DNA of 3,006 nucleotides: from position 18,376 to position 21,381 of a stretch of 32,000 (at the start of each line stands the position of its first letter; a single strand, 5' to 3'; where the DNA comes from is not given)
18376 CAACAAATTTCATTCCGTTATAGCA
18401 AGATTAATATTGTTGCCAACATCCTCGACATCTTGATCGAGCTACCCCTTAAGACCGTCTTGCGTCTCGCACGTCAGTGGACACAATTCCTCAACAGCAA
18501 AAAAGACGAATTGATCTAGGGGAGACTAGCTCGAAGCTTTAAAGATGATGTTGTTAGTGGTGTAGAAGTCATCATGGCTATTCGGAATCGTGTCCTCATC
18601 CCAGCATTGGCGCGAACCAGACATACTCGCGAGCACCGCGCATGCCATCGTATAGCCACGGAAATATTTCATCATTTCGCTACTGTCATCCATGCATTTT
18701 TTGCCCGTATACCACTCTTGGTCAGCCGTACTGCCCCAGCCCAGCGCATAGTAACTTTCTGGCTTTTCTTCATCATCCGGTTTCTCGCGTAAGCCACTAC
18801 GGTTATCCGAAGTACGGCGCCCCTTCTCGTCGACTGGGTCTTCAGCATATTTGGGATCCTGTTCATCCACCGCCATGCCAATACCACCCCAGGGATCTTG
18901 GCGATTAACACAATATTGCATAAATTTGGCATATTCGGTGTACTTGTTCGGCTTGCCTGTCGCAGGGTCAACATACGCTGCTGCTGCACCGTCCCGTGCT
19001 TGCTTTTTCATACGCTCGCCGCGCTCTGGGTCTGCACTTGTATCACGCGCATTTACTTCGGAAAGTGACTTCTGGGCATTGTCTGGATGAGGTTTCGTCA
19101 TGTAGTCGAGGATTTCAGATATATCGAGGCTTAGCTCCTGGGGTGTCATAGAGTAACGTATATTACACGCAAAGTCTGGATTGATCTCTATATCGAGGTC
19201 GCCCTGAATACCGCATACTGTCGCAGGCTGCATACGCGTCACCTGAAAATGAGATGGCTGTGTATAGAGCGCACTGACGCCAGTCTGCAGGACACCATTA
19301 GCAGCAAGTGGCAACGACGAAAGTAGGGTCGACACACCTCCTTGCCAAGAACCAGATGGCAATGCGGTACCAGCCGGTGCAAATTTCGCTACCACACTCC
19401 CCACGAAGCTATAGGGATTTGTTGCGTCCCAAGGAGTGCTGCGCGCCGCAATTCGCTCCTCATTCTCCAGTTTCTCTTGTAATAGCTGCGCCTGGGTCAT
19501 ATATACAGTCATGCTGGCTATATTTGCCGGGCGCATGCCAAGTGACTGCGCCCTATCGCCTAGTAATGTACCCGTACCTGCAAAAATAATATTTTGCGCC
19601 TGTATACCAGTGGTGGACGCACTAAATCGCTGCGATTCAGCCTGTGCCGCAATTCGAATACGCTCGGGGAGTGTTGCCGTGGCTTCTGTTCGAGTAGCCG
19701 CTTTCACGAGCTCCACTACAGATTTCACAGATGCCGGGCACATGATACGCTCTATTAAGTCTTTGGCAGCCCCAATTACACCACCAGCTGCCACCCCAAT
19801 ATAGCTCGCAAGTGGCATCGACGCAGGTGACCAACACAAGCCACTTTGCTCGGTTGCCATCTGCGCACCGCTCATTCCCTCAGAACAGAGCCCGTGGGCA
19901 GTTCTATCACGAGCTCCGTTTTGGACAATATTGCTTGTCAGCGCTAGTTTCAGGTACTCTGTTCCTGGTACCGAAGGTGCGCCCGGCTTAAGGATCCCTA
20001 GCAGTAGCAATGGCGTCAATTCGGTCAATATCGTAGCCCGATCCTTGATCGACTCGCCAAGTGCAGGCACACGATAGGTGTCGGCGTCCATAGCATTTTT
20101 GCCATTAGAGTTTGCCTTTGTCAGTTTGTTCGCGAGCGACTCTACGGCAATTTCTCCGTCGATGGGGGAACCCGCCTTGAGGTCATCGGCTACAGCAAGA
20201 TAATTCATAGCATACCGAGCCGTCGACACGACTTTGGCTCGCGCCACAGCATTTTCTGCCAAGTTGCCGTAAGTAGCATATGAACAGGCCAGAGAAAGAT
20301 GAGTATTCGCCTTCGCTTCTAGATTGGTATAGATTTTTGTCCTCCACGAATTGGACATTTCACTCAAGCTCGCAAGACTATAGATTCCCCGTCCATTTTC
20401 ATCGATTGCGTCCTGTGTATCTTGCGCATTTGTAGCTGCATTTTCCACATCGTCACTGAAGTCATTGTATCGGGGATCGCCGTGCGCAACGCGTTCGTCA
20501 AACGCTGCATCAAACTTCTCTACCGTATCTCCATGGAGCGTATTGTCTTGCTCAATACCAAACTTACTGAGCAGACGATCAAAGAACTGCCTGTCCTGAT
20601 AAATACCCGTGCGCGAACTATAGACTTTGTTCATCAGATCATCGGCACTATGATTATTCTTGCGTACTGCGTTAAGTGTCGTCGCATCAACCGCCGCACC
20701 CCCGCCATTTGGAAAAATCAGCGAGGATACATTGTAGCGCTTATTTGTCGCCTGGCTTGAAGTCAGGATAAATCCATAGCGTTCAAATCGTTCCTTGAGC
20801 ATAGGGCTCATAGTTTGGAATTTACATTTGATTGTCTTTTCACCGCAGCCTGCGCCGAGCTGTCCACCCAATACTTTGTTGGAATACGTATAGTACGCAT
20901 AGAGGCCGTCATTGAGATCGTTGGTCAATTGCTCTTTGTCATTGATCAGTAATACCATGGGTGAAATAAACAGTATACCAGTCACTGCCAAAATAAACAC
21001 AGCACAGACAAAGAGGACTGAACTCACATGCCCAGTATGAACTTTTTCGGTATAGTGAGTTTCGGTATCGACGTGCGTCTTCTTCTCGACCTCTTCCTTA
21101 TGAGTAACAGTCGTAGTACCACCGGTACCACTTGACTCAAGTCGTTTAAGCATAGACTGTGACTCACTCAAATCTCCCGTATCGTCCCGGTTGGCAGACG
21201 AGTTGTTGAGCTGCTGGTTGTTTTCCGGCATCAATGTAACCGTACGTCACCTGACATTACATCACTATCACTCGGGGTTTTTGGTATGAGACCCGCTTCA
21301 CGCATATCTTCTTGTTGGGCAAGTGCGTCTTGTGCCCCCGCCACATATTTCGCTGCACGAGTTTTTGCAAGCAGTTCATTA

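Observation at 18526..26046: Translationally coupled four-gene operon: small TM protein, membrane-anchored Clp-like AAA+ ATPase, polytopic membrane protein, 900-aa anchored ectodomain protein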

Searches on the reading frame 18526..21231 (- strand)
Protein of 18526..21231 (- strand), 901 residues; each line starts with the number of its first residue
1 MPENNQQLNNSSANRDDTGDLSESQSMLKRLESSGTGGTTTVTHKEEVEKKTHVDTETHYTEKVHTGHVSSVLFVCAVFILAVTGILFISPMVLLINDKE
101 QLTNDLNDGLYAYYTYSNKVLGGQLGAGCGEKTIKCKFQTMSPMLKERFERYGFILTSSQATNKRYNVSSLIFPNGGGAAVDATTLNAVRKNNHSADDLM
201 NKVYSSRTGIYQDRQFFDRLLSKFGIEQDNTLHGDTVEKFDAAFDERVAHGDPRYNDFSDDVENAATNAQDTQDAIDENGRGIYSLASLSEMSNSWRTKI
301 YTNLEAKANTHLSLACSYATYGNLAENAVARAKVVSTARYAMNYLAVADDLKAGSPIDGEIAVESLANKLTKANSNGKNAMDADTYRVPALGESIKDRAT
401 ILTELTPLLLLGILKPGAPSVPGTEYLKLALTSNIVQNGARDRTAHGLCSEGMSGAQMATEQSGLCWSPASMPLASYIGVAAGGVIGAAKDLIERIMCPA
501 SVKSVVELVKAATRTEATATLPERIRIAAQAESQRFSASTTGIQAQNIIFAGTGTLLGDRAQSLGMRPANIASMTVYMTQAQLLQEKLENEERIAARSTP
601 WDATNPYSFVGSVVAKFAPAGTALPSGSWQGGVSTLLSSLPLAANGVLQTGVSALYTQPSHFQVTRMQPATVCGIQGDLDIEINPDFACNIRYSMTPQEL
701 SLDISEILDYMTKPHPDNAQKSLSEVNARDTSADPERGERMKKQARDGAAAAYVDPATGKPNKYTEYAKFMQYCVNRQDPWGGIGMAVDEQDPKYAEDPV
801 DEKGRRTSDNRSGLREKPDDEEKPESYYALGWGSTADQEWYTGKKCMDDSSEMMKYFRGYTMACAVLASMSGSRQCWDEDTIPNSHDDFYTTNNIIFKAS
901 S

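Call 5: search_protein_families(library=pfam, proteins=[window:18526-21231:-], max_evalue=0.01)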
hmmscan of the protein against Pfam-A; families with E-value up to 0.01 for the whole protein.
window:18526-21231:- (901 aa): 0 families

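Call 24: search_protein_families(library=ncbifam, proteins=[window:18526-21231:-], max_evalue=0.01)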
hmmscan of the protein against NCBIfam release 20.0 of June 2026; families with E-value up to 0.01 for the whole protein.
window:18526-21231:- (901 aa): 0 families

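Call 26: find_homologous_proteins(query=window:18526-21231:-)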
Query window:18526-21231:- (901 aa): 25 proteins with E <= 0.001 among 8000 candidates.
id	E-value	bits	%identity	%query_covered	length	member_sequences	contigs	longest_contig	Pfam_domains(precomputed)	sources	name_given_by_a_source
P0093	0.0e+0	2038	100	100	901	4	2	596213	-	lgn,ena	-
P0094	0.0e+0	1564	75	100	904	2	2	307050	-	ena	-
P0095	0.0e+0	1294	63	98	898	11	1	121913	-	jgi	-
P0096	0.0e+0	1287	62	100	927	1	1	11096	-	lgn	-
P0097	0.0e+0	1279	63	99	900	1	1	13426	-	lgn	-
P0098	0.0e+0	1221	61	98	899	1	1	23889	-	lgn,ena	-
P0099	0.0e+0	1212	61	98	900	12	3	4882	-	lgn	-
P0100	0.0e+0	1205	60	98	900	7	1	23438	-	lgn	-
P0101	0.0e+0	1186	59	99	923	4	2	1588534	-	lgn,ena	-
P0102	0.0e+0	1174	59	98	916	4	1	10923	-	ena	-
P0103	0.0e+0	1167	59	97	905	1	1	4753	-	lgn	-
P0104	0.0e+0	1154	58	98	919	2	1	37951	-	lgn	-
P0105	0.0e+0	1150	58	99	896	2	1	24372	-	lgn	-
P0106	0.0e+0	1135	58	96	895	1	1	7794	-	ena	-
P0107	0.0e+0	1133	57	99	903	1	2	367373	-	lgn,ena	-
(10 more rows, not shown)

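Call 57: predict_structure(alignment_id=A3)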
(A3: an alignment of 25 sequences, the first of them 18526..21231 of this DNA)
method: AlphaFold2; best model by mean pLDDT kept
length: 901 residues; sequences in the alignment: 25
mean_pLDDT: 77.0   pTM: 0.80
mean pLDDT of the five models: 77.0, 75.5, 75.4, 72.7, 72.3
residues with pLDDT >= 90: 393; 70-90: 255; 50-70: 108; < 50: 145
segments of 3 or more residues with pLDDT < 50: 1-21, 35-89, 267-269, 614-657, 886-893, 899-901
pLDDT, mean of each block of 10 residues (from residue 1): 31 35 52 41 32 36 38 45 39 69 80 90 86 93 90 90 91 84 85 74 72 81 85 83 93 68 50 84 94 93 94 96 95 95 84 60 76 71 57 69 86 87 92 91 93 94 88 93 93 90 93 90 94 91 87 92 93 88 74 66 55 42 28 29 27 43 80 88 90 93 95 92 94 94 94 95 94 92 90 71 77 60 84 93 91 95 93 88 60 50 35
secondary structure, 60 per line:
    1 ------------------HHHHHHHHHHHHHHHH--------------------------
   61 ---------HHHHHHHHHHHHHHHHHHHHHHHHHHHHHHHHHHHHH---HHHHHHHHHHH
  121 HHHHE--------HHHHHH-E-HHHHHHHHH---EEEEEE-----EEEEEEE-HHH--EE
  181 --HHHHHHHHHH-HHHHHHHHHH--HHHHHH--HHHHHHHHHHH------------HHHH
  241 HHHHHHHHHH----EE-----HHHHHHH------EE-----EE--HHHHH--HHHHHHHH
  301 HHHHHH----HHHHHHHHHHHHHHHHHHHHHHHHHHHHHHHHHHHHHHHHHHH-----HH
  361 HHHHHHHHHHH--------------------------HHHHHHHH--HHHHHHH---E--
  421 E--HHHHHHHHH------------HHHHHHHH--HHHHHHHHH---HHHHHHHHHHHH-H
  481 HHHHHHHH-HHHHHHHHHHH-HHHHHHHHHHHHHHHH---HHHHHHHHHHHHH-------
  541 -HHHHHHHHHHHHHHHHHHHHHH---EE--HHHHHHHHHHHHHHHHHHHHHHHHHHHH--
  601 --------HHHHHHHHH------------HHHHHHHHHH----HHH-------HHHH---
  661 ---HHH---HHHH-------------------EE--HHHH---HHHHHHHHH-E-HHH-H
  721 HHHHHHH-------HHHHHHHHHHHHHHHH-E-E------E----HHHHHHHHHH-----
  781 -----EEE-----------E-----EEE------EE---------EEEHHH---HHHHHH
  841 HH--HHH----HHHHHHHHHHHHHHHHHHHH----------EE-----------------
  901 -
elements in order (helices of 4 or more, strands of 3 or more residues): H19-34 H70-106 H110-124 H134-139 H143-151 E155-160 E166-172 H183-192 H194-203 H206-211 H214-224 H237-250 H262-268 H286-290 H293-306 H311-353 H359-371 H398-405 H408-414 H424-432 H445-452 H455-463 H467-478 H480-488 H490-500 H502-517 H521-533 H542-563 H571-598 H609-617 H630-639 H654-657 H670-673 H697-700 H704-712 H720-727 H735-750 H766-775 E786-788 E806-808 E826-828 H835-842 H852-871

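Call 61: fold_search(model_id=the predicted structure, library=pdb)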
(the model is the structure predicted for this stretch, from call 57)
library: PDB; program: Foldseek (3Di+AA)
matches with E <= 10: 193; with E <= 0.001: 0
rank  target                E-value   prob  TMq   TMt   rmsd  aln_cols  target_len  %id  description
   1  8r35_A                4.6e-01  0.03  0.06  0.08  28.9       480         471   12  CryoEM structure of the asymmetric Pho90 dimer from yeast without substrates. (released 2024-04-24)
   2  8ont_A                5.9e-01  0.04  0.06  0.09  28.9       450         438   13  Structure of Setaria italica NRAT in complex with a nanobody (released 2023-04-12)
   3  8bwo                  7.4e-01  0.06  0.09  0.08  27.9       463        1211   11  Cryo-EM structure of nanodisc-reconstituted human MRP4 with E1202Q mutation (outward-facing occluded conformation) (released 2023-08-30)
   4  5hwx                  8.8e-01  0.05  0.06  0.14  23.6       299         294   12  Structural mechanisms of extracellular ion exchange and induced binding-site occlusion in the sodium-calcium exchanger N (released 2016-05-11)
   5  8w20_A                9.2e-01  0.02  0.06  0.08  62.4       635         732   13  Umb1 umbrella toxin particle (released 2024-04-17)
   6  8bb6_A                1.2e+00  0.02  0.07  0.10  26.4       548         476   10  Crystal structure of Arabidopsis thaliana sucrose transporter SUC1 (released 2023-05-31)
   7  6pzt_A                1.2e+00  0.02  0.07  0.10  27.9       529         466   10  cryo-EM structure of human NKCC1 (released 2020-03-25)
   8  9g71_A                1.4e+00  0.02  0.06  0.11  31.3       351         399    9  Cryo-EM structure of TTYH2 in complex with lipids in GDN (released 2025-05-21)
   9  7bc6_A                1.5e+00  0.02  0.07  0.11  23.8       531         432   11  Cryo-EM structure of the outward open proton coupled folate transporter at pH 7.5 (released 2021-05-12)
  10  9g8j_D                1.5e+00  0.02  0.09  0.11  31.3       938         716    9  Structure of K+-dependent Na+-PPase from Thermotoga maritima in complex with zoledronate (released 2025-06-04)
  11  1eku_B                1.8e+00  0.03  0.07  0.16  21.4       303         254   10  CRYSTAL STRUCTURE OF A BIOLOGICALLY ACTIVE SINGLE CHAIN MUTANT OF HUMAN IFN-GAMMA (released 2000-09-01)
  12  7a26_FFF              1.8e+00  0.02  0.06  0.13  33.4       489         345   14  Structure of soluble SmhA crystal form 1 of the tripartite alpha-pore forming toxin, Smh, from Serratia marcescens. (released 2021-03-31)
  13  7a26_AAA              1.8e+00  0.04  0.07  0.15  30.2       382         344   14  Structure of soluble SmhA crystal form 1 of the tripartite alpha-pore forming toxin, Smh, from Serratia marcescens. (released 2021-03-31)
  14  3gi9_C                1.9e+00  0.02  0.07  0.12  27.9       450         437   13  Crystal Structure of ApcT Transporter Bound to 7F11 Monoclonal Fab Fragment (released 2009-08-18)
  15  3gia                  1.9e+00  0.02  0.07  0.10  25.0       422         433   12  Crystal Structure of ApcT Transporter (released 2009-08-18)
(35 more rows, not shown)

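Call 68: search_solved_structures(query=A3, max_evalue=1)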
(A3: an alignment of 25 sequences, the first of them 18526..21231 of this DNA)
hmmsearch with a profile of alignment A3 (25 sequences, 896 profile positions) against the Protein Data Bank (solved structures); distinct sequences matched with E-value up to 1: 0.

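Call 90: search_protein_families(library=padloc, proteins=[window:18526-21231:-], max_evalue=0.001)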
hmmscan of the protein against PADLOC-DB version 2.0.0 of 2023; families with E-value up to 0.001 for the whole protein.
window:18526-21231:- (901 aa): 0 families

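Call 96: fold_search(model_id=the predicted structure, library=viral)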
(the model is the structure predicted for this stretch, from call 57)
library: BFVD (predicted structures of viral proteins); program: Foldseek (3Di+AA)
matches with E <= 10: 61; with E <= 0.001: 0
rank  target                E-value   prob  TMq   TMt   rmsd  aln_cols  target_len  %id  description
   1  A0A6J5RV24            1.9e-02  0.16  0.08  0.09  22.4       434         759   12  Phage tail tape measure protein [uncultured Caudovirales phage]
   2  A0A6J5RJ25            1.6e-01  0.05  0.07  0.08  50.0       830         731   10  Uncharacterized protein [uncultured Caudovirales phage]
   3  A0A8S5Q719            3.1e-01  0.05  0.07  0.06  31.6       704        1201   12  Uncharacterized protein [Myoviridae sp. ctTRu92]
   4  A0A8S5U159            3.4e-01  0.04  0.07  0.09  25.9       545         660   13  Minor tail protein (Fragment) [Myoviridae sp. ctumZ20]
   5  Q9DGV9                3.4e-01  0.04  0.06  0.07  35.4       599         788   11  Tegument protein UL47 [Meleagrid herpesvirus 1]
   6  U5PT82                4.6e-01  0.05  0.08  0.06  24.5       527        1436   12  Tape measure [Clavibacter phage CN1A]
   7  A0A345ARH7            5.7e-01  0.04  0.09  0.07  25.8       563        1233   10  Tail tape measure protein [Paenibacillus phage Wanderer]
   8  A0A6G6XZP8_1          8.0e-01  0.03  0.06  0.06  28.2       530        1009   12  (no name in the UniProt tables at hand)
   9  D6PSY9                9.2e-01  0.03  0.08  0.10  21.7       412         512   13  Putative tail protein [Lactobacillus phage LBR48]
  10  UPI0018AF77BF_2       9.2e-01  0.02  0.07  0.07  32.2       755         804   10  (no name look-up for this kind of identifier)
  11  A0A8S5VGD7            1.1e+00  0.03  0.06  0.11  26.8       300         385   11  Uncharacterized protein [Myoviridae sp. ctkfK18]
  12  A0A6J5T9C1            1.4e+00  0.03  0.06  0.11  25.0       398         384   12  Uncharacterized protein [uncultured Caudovirales phage]
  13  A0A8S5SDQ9            1.5e+00  0.02  0.07  0.07  31.8       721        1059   12  Minor tail protein [Caudovirales sp. ctrNG92]
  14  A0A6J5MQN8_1          1.5e+00  0.02  0.07  0.07  35.5       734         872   11  Tape measure protein [uncultured Caudovirales phage]
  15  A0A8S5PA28            1.5e+00  0.01  0.07  0.05  28.0       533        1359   14  Minor tail protein [Siphoviridae sp. ctpoI7]
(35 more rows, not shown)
